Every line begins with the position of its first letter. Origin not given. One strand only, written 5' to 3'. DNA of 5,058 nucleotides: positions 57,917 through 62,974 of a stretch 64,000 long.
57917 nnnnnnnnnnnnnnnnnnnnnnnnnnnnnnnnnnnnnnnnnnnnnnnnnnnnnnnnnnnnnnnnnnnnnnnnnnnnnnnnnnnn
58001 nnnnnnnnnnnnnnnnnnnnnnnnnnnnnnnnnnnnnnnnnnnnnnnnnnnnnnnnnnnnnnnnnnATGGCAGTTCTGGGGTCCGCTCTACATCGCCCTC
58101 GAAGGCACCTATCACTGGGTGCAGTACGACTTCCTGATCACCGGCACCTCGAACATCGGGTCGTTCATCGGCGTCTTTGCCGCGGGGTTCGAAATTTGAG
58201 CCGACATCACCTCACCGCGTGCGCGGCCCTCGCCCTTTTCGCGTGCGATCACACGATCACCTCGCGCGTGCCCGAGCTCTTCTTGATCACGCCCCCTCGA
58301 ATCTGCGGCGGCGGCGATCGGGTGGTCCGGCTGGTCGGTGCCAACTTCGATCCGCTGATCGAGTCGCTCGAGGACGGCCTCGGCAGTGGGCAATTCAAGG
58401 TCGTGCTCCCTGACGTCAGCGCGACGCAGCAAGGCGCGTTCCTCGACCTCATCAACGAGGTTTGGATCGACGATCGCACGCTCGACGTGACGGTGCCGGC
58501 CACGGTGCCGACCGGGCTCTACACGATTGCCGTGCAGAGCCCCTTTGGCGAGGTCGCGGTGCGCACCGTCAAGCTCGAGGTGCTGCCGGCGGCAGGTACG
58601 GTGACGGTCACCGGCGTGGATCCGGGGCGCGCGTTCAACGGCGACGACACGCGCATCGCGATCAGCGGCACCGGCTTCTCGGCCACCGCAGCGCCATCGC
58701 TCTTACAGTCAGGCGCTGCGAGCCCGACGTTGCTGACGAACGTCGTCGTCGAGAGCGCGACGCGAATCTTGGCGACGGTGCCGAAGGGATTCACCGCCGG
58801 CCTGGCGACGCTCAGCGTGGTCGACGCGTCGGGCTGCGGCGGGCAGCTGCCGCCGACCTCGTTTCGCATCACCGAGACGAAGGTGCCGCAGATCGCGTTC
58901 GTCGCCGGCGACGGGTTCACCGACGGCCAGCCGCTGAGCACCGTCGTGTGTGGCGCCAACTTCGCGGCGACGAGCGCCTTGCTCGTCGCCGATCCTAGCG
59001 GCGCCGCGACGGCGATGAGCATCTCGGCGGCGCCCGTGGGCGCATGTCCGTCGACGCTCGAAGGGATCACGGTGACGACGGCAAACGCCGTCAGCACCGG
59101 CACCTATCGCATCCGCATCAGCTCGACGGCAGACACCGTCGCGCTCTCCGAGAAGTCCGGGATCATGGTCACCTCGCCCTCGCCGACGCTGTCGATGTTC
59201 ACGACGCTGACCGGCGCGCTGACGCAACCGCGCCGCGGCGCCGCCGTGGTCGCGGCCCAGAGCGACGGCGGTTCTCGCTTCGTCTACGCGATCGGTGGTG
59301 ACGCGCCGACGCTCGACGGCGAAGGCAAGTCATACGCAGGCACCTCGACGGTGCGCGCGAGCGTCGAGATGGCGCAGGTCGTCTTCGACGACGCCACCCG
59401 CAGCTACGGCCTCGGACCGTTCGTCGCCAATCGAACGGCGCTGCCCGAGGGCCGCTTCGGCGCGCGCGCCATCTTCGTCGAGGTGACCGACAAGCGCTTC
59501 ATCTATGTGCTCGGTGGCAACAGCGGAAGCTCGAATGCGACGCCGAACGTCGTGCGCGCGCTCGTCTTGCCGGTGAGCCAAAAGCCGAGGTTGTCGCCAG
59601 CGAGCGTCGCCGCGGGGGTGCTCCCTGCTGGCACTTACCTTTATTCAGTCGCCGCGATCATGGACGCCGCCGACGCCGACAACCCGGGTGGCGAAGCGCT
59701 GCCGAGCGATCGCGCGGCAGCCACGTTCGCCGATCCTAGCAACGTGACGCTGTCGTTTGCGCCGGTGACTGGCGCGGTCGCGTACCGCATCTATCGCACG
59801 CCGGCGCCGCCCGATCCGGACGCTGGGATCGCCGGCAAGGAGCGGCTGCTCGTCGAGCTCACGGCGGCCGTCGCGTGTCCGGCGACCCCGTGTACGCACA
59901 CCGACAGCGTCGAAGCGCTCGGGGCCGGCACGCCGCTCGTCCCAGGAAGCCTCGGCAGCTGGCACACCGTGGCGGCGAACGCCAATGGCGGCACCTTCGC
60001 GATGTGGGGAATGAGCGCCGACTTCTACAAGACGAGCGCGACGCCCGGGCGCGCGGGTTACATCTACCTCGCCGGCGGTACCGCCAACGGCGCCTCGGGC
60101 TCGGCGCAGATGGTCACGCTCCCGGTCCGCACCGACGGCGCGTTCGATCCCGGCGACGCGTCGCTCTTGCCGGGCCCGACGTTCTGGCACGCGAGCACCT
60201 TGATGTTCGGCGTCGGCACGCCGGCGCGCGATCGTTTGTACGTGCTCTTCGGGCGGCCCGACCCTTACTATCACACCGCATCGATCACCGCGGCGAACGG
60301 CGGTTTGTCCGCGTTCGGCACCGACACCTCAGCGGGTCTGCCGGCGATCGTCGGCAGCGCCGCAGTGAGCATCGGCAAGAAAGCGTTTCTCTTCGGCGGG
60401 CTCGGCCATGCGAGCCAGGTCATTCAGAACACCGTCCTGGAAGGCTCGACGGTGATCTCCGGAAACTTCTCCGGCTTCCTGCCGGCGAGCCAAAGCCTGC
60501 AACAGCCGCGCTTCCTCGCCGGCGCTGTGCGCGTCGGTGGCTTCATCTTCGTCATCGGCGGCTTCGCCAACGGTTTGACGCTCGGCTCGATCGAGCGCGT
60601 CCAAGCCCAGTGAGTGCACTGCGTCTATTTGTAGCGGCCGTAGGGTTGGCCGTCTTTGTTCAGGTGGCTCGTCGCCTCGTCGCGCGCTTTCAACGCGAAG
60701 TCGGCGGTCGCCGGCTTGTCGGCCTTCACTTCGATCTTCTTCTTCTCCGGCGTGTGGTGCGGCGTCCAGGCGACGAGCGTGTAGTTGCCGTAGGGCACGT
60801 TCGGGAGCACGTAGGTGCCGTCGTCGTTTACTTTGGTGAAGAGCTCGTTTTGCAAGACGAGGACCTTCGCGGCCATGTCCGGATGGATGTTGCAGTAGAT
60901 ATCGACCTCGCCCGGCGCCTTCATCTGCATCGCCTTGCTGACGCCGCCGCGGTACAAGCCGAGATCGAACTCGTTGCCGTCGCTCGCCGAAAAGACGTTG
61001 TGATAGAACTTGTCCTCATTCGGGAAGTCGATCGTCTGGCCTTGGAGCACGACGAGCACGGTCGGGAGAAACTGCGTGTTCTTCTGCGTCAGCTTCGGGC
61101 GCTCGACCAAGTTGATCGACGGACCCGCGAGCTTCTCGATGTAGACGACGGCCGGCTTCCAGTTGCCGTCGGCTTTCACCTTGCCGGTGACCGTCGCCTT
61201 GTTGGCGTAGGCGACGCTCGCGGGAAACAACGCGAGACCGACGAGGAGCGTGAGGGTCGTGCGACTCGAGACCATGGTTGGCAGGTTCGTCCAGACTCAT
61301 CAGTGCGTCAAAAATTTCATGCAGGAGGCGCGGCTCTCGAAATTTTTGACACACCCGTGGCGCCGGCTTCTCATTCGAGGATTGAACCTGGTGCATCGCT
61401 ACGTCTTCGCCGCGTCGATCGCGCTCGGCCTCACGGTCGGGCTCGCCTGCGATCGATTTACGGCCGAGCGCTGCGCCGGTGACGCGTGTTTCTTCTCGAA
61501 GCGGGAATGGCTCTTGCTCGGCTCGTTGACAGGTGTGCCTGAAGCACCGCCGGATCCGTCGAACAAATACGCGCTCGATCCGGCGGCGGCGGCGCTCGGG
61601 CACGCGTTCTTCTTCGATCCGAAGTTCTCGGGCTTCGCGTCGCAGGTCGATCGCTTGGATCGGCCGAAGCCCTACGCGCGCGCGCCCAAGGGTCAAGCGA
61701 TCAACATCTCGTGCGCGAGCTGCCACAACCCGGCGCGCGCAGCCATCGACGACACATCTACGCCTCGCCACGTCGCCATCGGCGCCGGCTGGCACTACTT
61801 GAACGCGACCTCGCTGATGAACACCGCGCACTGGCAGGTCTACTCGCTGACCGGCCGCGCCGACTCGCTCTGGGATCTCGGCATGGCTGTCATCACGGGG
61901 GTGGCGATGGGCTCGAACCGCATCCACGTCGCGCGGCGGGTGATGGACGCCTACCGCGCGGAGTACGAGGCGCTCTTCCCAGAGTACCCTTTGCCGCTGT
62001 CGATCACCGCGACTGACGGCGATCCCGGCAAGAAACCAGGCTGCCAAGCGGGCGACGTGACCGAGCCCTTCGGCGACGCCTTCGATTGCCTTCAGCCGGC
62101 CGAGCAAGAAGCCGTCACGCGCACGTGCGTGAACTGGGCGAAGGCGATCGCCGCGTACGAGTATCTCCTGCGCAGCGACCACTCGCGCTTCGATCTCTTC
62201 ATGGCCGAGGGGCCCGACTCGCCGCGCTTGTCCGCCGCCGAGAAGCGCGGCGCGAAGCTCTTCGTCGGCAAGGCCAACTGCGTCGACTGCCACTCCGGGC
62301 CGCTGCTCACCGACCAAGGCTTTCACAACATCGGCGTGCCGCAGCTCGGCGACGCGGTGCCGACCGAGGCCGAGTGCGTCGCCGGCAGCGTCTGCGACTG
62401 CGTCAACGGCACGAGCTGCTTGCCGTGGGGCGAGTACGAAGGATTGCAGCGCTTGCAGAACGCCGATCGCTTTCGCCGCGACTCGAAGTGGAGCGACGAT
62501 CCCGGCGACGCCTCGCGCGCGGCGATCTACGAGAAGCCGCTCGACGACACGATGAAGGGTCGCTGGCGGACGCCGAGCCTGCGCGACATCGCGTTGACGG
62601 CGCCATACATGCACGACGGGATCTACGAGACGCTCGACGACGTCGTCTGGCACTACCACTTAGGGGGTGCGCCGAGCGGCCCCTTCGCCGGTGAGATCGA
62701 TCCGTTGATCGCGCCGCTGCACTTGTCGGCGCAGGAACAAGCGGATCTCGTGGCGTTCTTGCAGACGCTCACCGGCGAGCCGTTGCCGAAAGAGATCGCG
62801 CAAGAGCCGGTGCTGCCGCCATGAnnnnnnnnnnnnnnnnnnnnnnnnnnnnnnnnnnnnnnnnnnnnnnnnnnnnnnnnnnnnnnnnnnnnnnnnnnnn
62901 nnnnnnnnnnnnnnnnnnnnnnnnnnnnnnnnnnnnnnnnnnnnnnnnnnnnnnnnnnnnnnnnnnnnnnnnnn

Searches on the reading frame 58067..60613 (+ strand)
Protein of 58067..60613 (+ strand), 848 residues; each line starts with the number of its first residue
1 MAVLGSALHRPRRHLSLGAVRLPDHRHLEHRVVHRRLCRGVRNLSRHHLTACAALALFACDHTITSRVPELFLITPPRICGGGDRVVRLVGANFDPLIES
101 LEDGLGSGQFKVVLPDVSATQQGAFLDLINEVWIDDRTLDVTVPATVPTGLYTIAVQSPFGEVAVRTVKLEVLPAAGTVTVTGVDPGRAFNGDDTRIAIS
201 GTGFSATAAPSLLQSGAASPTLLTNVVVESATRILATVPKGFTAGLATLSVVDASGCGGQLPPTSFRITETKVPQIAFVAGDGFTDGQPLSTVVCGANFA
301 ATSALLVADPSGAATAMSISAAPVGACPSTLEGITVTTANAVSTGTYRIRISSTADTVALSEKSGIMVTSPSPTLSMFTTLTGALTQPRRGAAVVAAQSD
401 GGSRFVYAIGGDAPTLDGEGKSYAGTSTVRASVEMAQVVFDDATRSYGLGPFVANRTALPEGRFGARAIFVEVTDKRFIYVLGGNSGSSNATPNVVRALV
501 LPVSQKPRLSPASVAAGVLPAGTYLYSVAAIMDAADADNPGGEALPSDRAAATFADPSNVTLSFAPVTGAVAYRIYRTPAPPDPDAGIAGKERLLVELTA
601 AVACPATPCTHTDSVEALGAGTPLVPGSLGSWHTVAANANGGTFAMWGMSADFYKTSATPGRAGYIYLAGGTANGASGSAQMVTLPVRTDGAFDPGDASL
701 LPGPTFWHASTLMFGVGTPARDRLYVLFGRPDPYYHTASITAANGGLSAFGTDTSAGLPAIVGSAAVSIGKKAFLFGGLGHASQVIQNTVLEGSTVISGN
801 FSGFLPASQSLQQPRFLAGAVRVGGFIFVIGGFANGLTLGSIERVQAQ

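Call 63: search_protein_families(library=pfam, proteins=[window:58067-60613:+], max_evalue=0.0001)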
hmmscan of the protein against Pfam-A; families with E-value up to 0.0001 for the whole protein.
window:58067-60613:+ (848 aa): 1 family
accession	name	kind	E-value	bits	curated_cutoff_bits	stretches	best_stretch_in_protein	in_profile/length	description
PF13964.12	Kelch_6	-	7.6e-05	23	25.3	0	656-678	6-24/50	Kelch motif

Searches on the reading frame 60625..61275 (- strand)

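Call 63: search_protein_families(library=pfam, proteins=[window:60625-61275:-], max_evalue=0.0001)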
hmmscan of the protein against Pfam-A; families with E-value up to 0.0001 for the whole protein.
window:60625-61275:- (216 aa): 4 families
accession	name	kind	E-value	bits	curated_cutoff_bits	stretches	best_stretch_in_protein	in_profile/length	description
PF13620.12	CarboxypepD_reg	-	1.5e-08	35.3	32.3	1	136-196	17-82/82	Carboxypeptidase regulatory-like domain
PF13715.12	CarbopepD_reg_2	-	4.8e-06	27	32.2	1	135-198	16-79/88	CarboxypepD_reg-like domain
PF09430.16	EMC7_beta-sandw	-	5.4e-06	27.1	26.6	1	142-191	16-67/122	ER membrane protein complex subunit 7, beta-sandwich domain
PF13473.12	Cupredoxin_1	-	7.8e-05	23.1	27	0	61-140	24-104/104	Cupredoxin-like domain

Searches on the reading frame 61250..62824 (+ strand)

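Call 63: search_protein_families(library=pfam, proteins=[window:61250-62824:+], max_evalue=0.0001)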
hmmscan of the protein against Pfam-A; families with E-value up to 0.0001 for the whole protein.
window:61250-62824:+ (524 aa): 2 families
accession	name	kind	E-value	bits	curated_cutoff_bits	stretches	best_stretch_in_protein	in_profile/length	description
PF03150.19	CCP_MauG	-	5.7e-19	69.7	25.6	1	112-319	2-145/149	Di-haem cytochrome c peroxidase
PF00034.26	Cytochrom_C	-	6.5e-06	27.8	21.3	0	332-351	2-19/90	Cytochrome c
